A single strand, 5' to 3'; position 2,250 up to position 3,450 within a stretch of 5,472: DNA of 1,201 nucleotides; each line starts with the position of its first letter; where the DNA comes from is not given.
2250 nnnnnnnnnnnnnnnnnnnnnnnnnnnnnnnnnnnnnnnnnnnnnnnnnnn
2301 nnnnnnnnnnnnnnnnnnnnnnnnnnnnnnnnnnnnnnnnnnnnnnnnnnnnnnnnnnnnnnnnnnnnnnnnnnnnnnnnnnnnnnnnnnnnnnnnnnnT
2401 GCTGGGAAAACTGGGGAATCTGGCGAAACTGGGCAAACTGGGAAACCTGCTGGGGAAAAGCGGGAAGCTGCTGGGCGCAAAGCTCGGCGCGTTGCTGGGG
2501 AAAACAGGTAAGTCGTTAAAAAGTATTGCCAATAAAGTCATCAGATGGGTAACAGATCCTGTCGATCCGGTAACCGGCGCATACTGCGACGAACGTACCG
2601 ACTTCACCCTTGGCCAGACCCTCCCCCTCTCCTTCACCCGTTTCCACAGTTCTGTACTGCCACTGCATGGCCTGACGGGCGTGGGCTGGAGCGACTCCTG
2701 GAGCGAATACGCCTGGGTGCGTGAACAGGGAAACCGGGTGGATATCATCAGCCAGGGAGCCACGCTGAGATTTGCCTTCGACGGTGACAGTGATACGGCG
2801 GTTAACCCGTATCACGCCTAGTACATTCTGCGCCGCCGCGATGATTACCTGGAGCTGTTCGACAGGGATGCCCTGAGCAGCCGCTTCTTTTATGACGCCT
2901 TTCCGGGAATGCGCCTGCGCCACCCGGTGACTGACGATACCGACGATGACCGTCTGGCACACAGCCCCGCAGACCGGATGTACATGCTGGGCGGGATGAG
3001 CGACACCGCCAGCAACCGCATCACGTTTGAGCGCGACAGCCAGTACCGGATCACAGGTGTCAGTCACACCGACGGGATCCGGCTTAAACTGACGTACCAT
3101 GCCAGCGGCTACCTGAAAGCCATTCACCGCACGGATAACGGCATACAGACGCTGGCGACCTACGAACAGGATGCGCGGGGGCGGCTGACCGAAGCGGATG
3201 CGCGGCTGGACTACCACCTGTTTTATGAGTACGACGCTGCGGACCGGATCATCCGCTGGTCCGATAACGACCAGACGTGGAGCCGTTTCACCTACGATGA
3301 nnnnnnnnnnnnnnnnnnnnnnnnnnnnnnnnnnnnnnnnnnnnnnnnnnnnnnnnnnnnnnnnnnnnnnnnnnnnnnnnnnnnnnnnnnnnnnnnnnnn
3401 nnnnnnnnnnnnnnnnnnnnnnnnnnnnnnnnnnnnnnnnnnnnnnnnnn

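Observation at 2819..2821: In-frame amber (TAG) codon splits the rhs gene into two same-frame ORFs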

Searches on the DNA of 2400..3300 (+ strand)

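Call 4: search_dna_similar(query=window:2400-3300:+, collection=ecoli_genomes, mode=near, max_rows=40, rows=spread)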
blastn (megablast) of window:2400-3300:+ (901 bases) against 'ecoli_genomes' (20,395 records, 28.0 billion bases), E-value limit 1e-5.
Records with a match: 2449; places in all: 3713; records where one place covers at least 80% of the query: 2102.
Genomes with a match: 2449 of 5426; with a place that covers at least 80% of the query: 2102. Places per genome that has any: lowest 1, median 1, highest 4. On chromosomes: 3710 places; on plasmids: 3.
Best place of each record, by identity: >=99% 154; 95-99% 1597; 90-95% 693; 80-90% 5.
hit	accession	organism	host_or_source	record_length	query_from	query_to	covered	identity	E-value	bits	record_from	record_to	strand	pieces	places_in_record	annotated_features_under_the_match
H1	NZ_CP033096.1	Escherichia coli strain CP53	pig feces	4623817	1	901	100%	99.9%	0e+0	1659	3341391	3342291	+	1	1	PAAR domain-containing protein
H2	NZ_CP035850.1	Escherichia coli strain TW10590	Homo sapiens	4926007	1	901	100%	99.3%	0e+0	1631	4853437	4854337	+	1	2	zincin-like metallopeptidase toxin domain-containing protein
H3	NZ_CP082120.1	Escherichia coli strain PC-NDM34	Homo sapiens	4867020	1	901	100%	97.8%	0e+0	1554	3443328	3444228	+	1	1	RHS repeat-associated core domain-containing protein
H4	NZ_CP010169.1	Escherichia coli strain H5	not applicable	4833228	1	900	100%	97.8%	0e+0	1552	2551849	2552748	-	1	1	RHS repeat-associated core domain-containing protein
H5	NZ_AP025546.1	Escherichia coli strain LR-06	Homo sapiens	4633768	1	900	100%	97.8%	0e+0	1552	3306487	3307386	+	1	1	RHS repeat-associated core domain-containing protein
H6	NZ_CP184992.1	Escherichia coli strain CUPS SST 5/1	Slaughterhouse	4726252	1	900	100%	97.8%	0e+0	1552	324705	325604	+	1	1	RHS repeat-associated core domain-containing protein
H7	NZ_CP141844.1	Escherichia coli strain HN68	duck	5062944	1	901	100%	97.7%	0e+0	1548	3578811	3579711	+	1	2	zincin-like metallopeptidase toxin domain-containing protein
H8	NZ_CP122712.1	Escherichia coli strain ETEC1749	Sus scrofa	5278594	1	900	100%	97.7%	0e+0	1546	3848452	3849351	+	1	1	RHS repeat-associated core domain-containing protein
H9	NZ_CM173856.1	Escherichia coli strain 1297KP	Homo sapiens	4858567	1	900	100%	97.7%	0e+0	1546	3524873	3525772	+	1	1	RHS repeat-associated core domain-containing protein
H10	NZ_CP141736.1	Escherichia coli strain 2023CK-01509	Homo sapiens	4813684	1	900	100%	97.6%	0e+0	1541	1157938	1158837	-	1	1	RHS repeat-associated core domain-containing protein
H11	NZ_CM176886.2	Escherichia coli strain YC21-F17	-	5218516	1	900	100%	97.4%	0e+0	1535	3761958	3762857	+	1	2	restriction endonuclease fold toxin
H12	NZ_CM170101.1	Escherichia coli strain MARGA_3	Homo sapiens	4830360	1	900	100%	97.2%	0e+0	1524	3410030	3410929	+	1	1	RHS repeat-associated core domain-containing protein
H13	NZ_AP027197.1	Escherichia coli strain 02E060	Homo sapiens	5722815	1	900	100%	97.1%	0e+0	1519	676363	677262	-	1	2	restriction endonuclease fold toxin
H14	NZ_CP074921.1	Escherichia coli strain 07_3986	Homo sapiens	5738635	1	900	100%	97.1%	0e+0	1519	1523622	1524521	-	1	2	restriction endonuclease fold toxin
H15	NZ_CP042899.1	Escherichia coli strain CFSAN061763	missing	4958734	1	901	100%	96.9%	0e+0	1509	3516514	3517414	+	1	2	zincin-like metallopeptidase toxin domain-containing protein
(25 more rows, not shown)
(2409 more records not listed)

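Call 6: get_annotated_region(hit=H1, flank=6000)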
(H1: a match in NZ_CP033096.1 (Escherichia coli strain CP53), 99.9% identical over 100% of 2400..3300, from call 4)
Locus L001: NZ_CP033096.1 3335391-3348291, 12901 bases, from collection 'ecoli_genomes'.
description: Escherichia coli strain CP53 chromosome, complete genome
organism: Escherichia coli strain CP53 (NCBI taxid 562)
replicon: chromosome; assembly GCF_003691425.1
host: -; source: pig feces; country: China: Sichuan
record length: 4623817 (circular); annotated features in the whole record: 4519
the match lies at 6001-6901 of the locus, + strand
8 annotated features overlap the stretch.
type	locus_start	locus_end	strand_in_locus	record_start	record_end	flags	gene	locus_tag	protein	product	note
CDS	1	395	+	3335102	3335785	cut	cusR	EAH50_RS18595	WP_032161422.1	copper response regulator transcription factor CusR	-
CDS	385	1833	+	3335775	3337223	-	cusS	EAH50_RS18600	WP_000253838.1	Cu(+)/Ag(+) sensor histidine kinase CusS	-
CDS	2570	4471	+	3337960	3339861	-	-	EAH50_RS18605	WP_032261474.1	type VI secretion system tip protein VgrG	-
CDS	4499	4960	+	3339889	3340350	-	-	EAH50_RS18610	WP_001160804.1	DcrB-related protein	-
CDS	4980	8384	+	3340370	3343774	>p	-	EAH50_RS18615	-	PAAR domain-containing protein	incomplete; partial in the middle of a contig; missing C-terminus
CDS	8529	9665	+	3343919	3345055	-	-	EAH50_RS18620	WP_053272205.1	ISAs1 family transposase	-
CDS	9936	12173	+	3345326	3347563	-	nrfB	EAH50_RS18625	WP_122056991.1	cyclic di-3',5'-guanylate-activated glycosyltransferase NrfB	-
CDS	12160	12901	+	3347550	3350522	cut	nfrA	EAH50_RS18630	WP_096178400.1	bacteriophage adsorption protein NfrA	-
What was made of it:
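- On ISAs1-family insertion sequence (ISEc1-like / H-repeat): RefSeq 'ISAs1 family transposase' (call 6).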

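Call 7: get_annotated_region(hit=H2, flank=6000)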
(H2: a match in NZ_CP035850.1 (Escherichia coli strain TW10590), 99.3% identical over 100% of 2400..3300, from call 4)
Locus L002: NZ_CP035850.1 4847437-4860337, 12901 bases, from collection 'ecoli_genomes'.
description: Escherichia coli strain TW10590 chromosome, complete genome
organism: Escherichia coli strain TW10590 (NCBI taxid 562)
replicon: chromosome; assembly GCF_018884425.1
host: Homo sapiens; source: stool; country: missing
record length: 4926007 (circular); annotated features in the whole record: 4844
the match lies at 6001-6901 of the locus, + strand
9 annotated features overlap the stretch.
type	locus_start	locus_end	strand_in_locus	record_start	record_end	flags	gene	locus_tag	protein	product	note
CDS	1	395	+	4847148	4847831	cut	cusR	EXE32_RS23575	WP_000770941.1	copper response regulator transcription factor CusR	-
CDS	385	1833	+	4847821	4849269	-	cusS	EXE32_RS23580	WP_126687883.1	Cu(+)/Ag(+) sensor histidine kinase CusS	-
CDS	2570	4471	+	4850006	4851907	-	-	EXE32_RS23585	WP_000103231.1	type VI secretion system Vgr family protein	-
CDS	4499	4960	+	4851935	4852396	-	-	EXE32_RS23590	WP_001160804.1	DcrB-related protein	-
CDS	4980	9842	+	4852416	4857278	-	-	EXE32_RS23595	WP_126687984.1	zincin-like metallopeptidase toxin domain-containing protein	-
CDS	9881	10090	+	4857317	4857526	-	-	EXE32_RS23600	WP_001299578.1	hypothetical protein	-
CDS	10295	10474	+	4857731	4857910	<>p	-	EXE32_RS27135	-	hypothetical protein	incomplete; partial in the middle of a contig; missing N-terminus and C-terminus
CDS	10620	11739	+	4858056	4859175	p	-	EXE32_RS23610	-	ISAs1 family transposase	frameshifted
CDS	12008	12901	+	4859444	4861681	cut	nfrB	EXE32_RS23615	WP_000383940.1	cyclic di-3',5'-guanylate-activated glycosyltransferase NfrB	-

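Call 8: get_annotated_region(hit=H3, flank=6000)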
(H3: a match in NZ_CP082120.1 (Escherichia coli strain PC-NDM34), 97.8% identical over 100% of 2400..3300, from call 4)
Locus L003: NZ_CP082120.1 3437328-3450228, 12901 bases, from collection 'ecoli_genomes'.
description: Escherichia coli strain PC-NDM34 chromosome, complete genome
organism: Escherichia coli strain PC-NDM34 (NCBI taxid 562)
replicon: chromosome; assembly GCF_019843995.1
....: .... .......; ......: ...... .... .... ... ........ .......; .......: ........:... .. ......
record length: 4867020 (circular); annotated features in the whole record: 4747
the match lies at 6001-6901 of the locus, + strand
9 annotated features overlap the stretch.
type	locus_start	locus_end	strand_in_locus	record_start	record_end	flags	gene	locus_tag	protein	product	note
CDS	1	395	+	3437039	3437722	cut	cusR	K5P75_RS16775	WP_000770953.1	copper response regulator transcription factor CusR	-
CDS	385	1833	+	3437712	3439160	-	cusS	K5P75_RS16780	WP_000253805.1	Cu(+)/Ag(+) sensor histidine kinase CusS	-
CDS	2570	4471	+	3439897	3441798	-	-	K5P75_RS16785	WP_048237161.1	type VI secretion system Vgr family protein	-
CDS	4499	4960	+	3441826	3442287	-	-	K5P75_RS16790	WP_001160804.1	DcrB-related protein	-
CDS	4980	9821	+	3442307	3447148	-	-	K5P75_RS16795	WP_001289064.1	RHS repeat-associated core domain-containing protein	-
CDS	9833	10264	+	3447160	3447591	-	-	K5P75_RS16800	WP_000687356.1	hypothetical protein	-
CDS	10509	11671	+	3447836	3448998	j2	-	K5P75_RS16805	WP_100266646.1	IS3-like element IS3 family transposase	programmed frameshift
CDS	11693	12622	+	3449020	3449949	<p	-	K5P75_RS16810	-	ISAs1-like element ISEc1 family transposase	incomplete; partial in the middle of a contig; missing N-terminus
CDS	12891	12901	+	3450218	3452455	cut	nfrB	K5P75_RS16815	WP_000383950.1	cyclic di-3',5'-guanylate-activated glycosyltransferase NfrB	-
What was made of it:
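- On Class I prePAAR PAAR-Rhs T6SS effector: Intact loci have a small ORF after rhs (L002 9881-10090, L003 9833-10264; calls 7, 8); its immunity role is presumed from position only.
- Locus identity: calls 6-8 (cusR, cusS, vgrG, DcrB-related, PAAR/Rhs, ISAs1, nfrB).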

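Call 11: search_dna_similar(query=window:2779-2859:+, collection=ecoli_genomes, mode=near, max_rows=15, rows=best)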
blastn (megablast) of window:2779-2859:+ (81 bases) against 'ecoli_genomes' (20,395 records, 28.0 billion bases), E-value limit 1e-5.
Records with a match: 2162; places in all: 2183; records where one place covers at least 80% of the query: 2147.
Genomes with a match: 2162 of 5426; with a place that covers at least 80% of the query: 2147. Places per genome that has any: lowest 1, median 1, highest 2. On chromosomes: 2181 places; on plasmids: 2.
Best place of each record, by identity: 95-99% 2005; 90-95% 157.
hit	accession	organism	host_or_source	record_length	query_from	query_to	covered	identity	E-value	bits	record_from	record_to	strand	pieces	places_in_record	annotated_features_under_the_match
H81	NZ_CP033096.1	Escherichia coli strain CP53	pig feces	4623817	1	81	100%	98.8%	3e-32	145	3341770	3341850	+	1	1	PAAR domain-containing protein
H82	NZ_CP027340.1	Escherichia coli strain 2015C-3121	Homo sapiens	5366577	1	81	100%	98.8%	3e-32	145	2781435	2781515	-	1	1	RHS repeat-associated core domain-containing protein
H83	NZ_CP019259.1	Escherichia coli strain 13C1065T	chicken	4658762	1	81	100%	98.8%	3e-32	145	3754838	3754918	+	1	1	PAAR domain-containing protein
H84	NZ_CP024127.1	Escherichia coli strain 14EC001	clinical patient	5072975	1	81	100%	98.8%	3e-32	145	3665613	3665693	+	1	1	RHS repeat-associated core domain-containing protein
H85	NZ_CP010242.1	Escherichia coli strain S56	not applicable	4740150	1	81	100%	98.8%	3e-32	145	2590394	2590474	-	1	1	AHH domain-containing protein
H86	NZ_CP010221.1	Escherichia coli strain M19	mouse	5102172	1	81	100%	98.8%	3e-32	145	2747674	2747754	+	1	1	zincin-like metallopeptidase toxin domain-containing protein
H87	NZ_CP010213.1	Escherichia coli strain M15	mouse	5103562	1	81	100%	98.8%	3e-32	145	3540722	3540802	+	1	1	zincin-like metallopeptidase toxin domain-containing protein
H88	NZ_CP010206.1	Escherichia coli strain M11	mouse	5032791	1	81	100%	98.8%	3e-32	145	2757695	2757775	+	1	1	zincin-like metallopeptidase toxin domain-containing protein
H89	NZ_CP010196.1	Escherichia coli strain M9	mouse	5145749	1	81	100%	98.8%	3e-32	145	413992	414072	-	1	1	zincin-like metallopeptidase toxin domain-containing protein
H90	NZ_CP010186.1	Escherichia coli strain M6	mouse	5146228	1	81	100%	98.8%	3e-32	145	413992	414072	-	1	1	zincin-like metallopeptidase toxin domain-containing protein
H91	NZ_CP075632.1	Escherichia coli strain 2018-166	Homo sapiens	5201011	1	81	100%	98.8%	3e-32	145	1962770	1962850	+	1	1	RHS repeat-associated core domain-containing protein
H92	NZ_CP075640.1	Escherichia coli strain S19-141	Homo sapiens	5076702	1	81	100%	98.8%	3e-32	145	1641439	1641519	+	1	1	RHS repeat-associated core domain-containing protein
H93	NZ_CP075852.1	Escherichia coli strain S19-651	Homo sapiens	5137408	1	81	100%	98.8%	3e-32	145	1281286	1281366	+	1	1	RHS repeat-associated core domain-containing protein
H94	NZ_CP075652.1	Escherichia coli strain STEC17-183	Homo sapiens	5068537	1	81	100%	98.8%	3e-32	145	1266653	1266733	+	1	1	RHS repeat-associated core domain-containing protein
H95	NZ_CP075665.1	Escherichia coli strain STEC2018-553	Homo sapiens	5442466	1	81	100%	98.8%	3e-32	145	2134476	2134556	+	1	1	RHS repeat-associated core domain-containing protein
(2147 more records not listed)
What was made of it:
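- On Programmed stop-codon read-through / recoding site: The stop is absent from all 2162 complete genomes that match (call 11).
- Checked: In the 81-mer test, 2162 complete E. coli genomes match, but none at 99% or above, so none is an exact match (call 11).
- None of the 2162 complete genomes matching this 81-mer has the TAG (call 11).
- Tried and rejected: There were no exact matches (call 11), so complete genomes could not confirm the allele.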

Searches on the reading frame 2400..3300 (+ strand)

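Call 21: profile_search(protein=L001:4980-8384:+)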
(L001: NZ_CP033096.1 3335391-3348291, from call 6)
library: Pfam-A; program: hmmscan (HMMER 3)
A. the first sequence (1135 residues): domains with independent E <= 10: 19; with E <= 0.001: 11
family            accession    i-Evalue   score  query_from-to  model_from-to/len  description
DUF6531           PF20148.4     2.4e-12    47.4     393-460         2-69/74  Domain of unknown function (DUF6531)
PAAR_motif        PF05488.18    9.2e-10    39.1     267-310        10-56/70  PAAR motif
RHS_repeat        PF05593.20    1.9e-08    34.9     679-716         1-38/38  RHS Repeat
RHS_repeat        PF05593.20    9.2e-08    32.8     869-905         1-37/38  RHS Repeat
RHS_repeat        PF05593.20      1e-07    32.6     721-759         1-38/38  RHS Repeat
RHS_repeat        PF05593.20    1.1e-07    32.5     743-779         1-37/38  RHS Repeat
RHS_repeat        PF05593.20    2.8e-06    28.0     618-653         1-36/38  RHS Repeat
RHS_repeat        PF05593.20    1.8e-05    25.4     995-1026        1-32/38  RHS Repeat
RHS_repeat        PF05593.20    1.9e-05    25.4     954-991         1-38/38  RHS Repeat
RHS_repeat        PF05593.20      3e-05    24.7     911-948         1-37/38  RHS Repeat
prePAAR_I         PF25799.1     0.00014    22.5      54-100         4-47/57  Class I prePAAR effector Rhs1 motif
RHS_repeat        PF05593.20     0.0017    19.1    1068-1101        1-34/38  RHS Repeat
PAAR_motif        PF05488.18       0.02    15.5     132-153         7-28/70  PAAR motif
RHS_repeat        PF05593.20       0.26    12.2     947-964        15-32/38  RHS Repeat
RHS_repeat        PF05593.20        0.5    11.3     765-792         2-29/38  RHS Repeat
DUF4595           PF15283.12        2.3     8.5     637-701         1-82/202  Domain of unknown function (DUF4595) with porin-like fold
Rick_17kDa_Anti   PF05433.20        2.3     8.6      67-78         26-37/43  Glycine zipper 2TM domain
RHS_repeat        PF05593.20        3.2     8.7     896-912         7-23/38  RHS Repeat
DUF4595           PF15283.12        4.3     7.7     637-683        79-130/202  Domain of unknown function (DUF4595) with porin-like fold
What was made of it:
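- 1379..2821 (+): N-terminal remnant ORF of the PAAR-Rhs gene (480 aa), ending at the amber codon. Pfam (call 21): prePAAR_I at residues 54-100, PAAR at 132-153 and 267-310, DUF6531 at 393-460.
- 2555..2758 (+): DUF6531; I infer that this is the Rhs N-terminal plug ('cork') domain. PF20148, E=2.4e-12, residues 393-460 (call 21).
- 2822..4783 (+): Untranslated remainder of the Rhs reading frame (residues 482-1135; RHS/YD repeats of the cage). RHS_repeat hits across residues 618-1101 (call 21).
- On Class I prePAAR PAAR-Rhs T6SS effector: PF25799 prePAAR_I, residues 54-100, E=1.4e-4 (call 21). PF05488, residues 267-310 (E=9.2e-10) and 132-153 (E=0.02) (call 21). DUF6531 at 393-460 and RHS repeats at 618-1101 are encoded (call 21).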

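Call 47: list_cluster_members(proteins=[L001:4980-8447:+])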
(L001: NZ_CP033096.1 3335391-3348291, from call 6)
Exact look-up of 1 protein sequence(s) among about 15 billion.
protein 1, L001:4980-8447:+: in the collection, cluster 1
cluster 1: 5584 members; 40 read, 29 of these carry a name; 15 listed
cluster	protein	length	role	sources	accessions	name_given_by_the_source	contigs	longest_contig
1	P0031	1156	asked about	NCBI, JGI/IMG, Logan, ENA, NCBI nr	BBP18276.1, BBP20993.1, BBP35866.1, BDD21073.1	hypothetical protein KU15F73_28400 [Escherichia coli] | RHS Repeat family protein [Escherichia coli 3-373-03_S1_C2]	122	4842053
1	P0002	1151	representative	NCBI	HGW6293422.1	TPA: PAAR domain-containing protein, partial [Escherichia coli]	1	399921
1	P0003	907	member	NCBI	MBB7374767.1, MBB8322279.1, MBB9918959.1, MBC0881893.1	PAAR domain-containing protein, partial [Escherichia coli]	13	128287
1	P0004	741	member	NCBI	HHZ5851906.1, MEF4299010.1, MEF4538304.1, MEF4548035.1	cyclic di-3',5'-guanylate-activated glycosyltransferase NrfB [Escherichia coli]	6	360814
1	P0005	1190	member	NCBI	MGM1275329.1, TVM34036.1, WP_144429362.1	PAAR domain-containing protein, partial [Escherichia coli]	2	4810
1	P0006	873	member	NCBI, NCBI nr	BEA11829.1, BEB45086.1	hypothetical protein VEE26_23360 [Escherichia coli]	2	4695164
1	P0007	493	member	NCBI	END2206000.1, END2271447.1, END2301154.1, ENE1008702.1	phage adsorption protein NrfB, partial [Escherichia coli]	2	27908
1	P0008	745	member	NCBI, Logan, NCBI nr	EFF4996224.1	phage adsorption protein NrfB [Escherichia coli]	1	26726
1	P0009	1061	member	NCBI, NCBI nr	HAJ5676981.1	TPA: type IV secretion protein Rhs, partial [Escherichia coli] | type IV secretion protein Rhs [Escherichia coli]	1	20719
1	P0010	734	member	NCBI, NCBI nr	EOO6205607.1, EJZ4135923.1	DUF6531 domain-containing protein, partial [Escherichia coli] | PAAR/RHS domain-containing protein [Escherichia coli]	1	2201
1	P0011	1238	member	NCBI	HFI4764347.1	TPA: PAAR domain-containing protein, partial [Escherichia coli]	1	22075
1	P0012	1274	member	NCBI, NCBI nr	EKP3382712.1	PAAR domain-containing protein, partial [Escherichia coli] | PAAR domain-containing protein [Escherichia coli]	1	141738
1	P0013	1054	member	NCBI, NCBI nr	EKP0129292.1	PAAR domain-containing protein, partial [Escherichia coli] | PAAR domain-containing protein [Escherichia coli]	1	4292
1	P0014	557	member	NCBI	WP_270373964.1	PAAR domain-containing protein, partial [Escherichia coli]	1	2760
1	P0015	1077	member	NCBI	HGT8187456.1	TPA: PAAR domain-containing protein, partial [Escherichia coli]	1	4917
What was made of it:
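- The allele is a small minority of the truncated clade (calls 11, 47).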
